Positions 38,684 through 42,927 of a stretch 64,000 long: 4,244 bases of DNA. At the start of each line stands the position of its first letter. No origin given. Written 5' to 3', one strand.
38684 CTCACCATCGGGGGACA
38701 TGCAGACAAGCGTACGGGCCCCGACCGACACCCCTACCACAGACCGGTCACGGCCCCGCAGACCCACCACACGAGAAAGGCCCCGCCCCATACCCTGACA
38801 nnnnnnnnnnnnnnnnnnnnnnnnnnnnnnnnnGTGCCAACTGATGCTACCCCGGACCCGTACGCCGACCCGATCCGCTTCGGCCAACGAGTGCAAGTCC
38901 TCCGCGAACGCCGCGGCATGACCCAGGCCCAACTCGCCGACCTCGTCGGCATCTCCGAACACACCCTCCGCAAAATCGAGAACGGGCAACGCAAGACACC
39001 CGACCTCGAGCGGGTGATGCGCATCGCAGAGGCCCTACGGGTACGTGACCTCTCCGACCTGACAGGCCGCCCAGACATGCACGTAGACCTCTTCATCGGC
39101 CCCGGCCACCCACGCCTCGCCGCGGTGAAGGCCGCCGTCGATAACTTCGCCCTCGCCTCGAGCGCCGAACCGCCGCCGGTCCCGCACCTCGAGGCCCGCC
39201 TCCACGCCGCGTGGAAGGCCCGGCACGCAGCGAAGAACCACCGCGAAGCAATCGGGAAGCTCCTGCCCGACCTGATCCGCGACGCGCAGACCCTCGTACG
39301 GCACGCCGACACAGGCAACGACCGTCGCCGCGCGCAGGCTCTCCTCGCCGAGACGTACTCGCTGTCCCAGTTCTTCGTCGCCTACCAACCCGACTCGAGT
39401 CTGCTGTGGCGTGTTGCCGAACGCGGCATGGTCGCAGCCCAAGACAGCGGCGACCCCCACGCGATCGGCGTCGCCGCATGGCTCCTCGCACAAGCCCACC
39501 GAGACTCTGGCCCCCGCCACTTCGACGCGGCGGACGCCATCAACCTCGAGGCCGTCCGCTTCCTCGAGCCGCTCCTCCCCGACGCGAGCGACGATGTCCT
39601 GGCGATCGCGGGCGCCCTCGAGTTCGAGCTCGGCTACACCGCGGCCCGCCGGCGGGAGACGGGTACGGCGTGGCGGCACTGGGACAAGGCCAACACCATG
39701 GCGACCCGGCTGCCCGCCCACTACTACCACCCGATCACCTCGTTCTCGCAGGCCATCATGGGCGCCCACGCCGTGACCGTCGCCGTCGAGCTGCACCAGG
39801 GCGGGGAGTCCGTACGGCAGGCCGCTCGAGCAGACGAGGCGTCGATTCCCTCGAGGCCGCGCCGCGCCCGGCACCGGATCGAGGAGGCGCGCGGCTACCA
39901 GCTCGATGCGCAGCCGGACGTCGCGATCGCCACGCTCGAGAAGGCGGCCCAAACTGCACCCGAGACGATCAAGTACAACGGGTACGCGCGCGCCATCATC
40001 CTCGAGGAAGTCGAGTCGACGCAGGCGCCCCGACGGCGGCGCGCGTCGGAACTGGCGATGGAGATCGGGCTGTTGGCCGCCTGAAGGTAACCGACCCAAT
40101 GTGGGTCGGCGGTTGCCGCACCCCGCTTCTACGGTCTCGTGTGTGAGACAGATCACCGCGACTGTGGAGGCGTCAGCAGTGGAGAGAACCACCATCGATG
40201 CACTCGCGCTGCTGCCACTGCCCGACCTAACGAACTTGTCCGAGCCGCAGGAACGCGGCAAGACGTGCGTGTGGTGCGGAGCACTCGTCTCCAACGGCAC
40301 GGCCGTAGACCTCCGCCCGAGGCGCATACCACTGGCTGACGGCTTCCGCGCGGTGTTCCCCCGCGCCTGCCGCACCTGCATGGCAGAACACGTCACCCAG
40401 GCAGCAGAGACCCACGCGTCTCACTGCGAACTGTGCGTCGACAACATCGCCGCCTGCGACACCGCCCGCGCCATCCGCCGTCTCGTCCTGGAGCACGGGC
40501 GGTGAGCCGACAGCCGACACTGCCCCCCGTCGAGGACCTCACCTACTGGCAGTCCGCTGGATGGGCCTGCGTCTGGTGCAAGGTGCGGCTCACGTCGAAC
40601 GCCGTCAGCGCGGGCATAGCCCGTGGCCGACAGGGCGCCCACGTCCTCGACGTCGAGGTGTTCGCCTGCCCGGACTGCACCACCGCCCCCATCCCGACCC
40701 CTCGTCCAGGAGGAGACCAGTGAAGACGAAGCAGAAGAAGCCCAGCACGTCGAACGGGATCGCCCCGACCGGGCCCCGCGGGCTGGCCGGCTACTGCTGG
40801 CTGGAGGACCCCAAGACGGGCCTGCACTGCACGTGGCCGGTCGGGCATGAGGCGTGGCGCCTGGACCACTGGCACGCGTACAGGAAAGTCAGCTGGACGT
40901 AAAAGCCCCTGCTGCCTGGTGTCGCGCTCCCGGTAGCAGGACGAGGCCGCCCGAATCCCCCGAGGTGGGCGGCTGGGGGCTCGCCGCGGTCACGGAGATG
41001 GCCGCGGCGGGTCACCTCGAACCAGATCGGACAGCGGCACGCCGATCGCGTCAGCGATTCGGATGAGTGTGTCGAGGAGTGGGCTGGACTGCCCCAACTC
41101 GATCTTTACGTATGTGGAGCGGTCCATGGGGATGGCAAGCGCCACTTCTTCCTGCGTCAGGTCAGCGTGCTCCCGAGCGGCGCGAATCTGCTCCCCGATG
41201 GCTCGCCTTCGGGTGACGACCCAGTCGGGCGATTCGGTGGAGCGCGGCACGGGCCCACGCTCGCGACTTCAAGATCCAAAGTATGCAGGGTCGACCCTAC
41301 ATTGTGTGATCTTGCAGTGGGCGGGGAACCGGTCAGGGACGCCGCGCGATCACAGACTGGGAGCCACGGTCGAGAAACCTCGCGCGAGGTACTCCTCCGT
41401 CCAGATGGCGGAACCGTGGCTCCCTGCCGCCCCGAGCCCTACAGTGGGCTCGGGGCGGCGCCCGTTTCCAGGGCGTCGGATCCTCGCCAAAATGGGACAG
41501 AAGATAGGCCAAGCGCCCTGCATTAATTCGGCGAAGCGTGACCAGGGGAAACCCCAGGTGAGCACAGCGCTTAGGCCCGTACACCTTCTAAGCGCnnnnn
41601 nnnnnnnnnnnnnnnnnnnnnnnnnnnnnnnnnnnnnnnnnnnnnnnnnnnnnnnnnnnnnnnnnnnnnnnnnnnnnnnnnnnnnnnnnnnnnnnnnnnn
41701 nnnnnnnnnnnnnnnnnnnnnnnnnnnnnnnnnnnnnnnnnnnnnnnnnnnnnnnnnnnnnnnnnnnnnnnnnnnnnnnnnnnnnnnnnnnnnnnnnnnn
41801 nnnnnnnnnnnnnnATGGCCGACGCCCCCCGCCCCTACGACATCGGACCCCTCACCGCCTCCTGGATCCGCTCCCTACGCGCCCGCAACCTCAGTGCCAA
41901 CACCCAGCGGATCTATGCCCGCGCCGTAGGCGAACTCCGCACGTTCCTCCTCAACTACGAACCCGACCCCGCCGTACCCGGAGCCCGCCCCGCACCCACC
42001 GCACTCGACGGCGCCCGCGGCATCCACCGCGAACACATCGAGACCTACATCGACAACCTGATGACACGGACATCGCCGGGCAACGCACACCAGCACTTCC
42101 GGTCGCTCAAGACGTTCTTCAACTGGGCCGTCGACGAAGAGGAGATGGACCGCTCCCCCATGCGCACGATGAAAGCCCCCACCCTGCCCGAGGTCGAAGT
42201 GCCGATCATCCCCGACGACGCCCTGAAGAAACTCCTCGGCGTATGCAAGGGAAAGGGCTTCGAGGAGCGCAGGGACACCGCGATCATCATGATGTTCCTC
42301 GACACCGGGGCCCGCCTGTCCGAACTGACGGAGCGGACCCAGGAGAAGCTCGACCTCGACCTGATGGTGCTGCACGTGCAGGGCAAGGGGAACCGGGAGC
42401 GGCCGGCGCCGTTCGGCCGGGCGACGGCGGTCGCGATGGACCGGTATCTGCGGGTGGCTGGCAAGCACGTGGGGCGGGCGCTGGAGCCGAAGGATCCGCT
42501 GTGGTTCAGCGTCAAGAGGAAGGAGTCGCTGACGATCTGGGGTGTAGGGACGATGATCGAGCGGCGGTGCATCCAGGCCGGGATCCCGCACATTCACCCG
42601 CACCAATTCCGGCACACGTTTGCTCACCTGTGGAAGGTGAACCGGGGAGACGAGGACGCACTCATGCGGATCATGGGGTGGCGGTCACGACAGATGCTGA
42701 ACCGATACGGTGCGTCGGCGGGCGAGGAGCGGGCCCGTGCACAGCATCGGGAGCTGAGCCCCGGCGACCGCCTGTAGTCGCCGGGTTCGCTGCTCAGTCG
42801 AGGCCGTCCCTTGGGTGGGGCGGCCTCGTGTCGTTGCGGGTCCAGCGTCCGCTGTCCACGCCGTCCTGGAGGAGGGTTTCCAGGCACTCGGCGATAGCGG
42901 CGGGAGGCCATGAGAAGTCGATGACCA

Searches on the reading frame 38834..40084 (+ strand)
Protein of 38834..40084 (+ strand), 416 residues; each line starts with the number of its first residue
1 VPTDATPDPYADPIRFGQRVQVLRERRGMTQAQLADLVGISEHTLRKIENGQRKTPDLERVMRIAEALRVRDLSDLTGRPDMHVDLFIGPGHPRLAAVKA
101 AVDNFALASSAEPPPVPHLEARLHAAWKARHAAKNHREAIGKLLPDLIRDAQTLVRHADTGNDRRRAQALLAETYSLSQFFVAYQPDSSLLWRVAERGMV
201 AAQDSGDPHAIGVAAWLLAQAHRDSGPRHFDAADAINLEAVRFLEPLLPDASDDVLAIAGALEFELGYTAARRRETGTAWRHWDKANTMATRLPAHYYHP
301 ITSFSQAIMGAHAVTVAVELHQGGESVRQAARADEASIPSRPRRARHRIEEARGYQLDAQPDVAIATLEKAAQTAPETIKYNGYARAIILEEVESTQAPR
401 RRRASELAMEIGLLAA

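Call 54: search_protein_families(library=pfam, max_evalue=0.001, proteins=[window:38834-40084:+])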
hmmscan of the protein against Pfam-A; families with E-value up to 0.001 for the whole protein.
window:38834-40084:+ (416 aa): 6 families
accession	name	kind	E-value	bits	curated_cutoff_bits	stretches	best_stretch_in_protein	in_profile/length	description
PF13560.12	HTH_31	-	4.3e-14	53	27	1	15-70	1-56/64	Helix-turn-helix domain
PF01381.28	HTH_3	-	5.3e-14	52.4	23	1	23-70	4-50/55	Helix-turn-helix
PF12844.13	HTH_19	-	4.4e-10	39.8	30.2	1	17-68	1-51/64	Helix-turn-helix domain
PF13443.12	HTH_26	-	6.7e-10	39.5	22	1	20-77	2-58/63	Cro/C1-type HTH DNA-binding domain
PF13384.12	HTH_23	-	4.4e-05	23.6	24.6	1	18-48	6-37/50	Homeodomain-like domain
PF13413.12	HTH_25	-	0.00019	21.6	24.6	1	24-52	6-34/62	Helix-turn-helix domain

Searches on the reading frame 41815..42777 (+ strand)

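Call 54: search_protein_families(library=pfam, max_evalue=0.001, proteins=[window:41815-42777:+])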
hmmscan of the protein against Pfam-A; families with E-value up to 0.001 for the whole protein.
window:41815-42777:+ (320 aa): 2 families
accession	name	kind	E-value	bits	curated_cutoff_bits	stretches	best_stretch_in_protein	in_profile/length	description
PF00589.27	Phage_integrase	-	4.7e-22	79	27.1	1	134-302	5-169/172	Phage integrase family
PF13495.12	Phage_int_SAM_4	-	7.4e-07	29.9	27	1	15-109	3-82/85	Phage integrase, N-terminal SAM-like domain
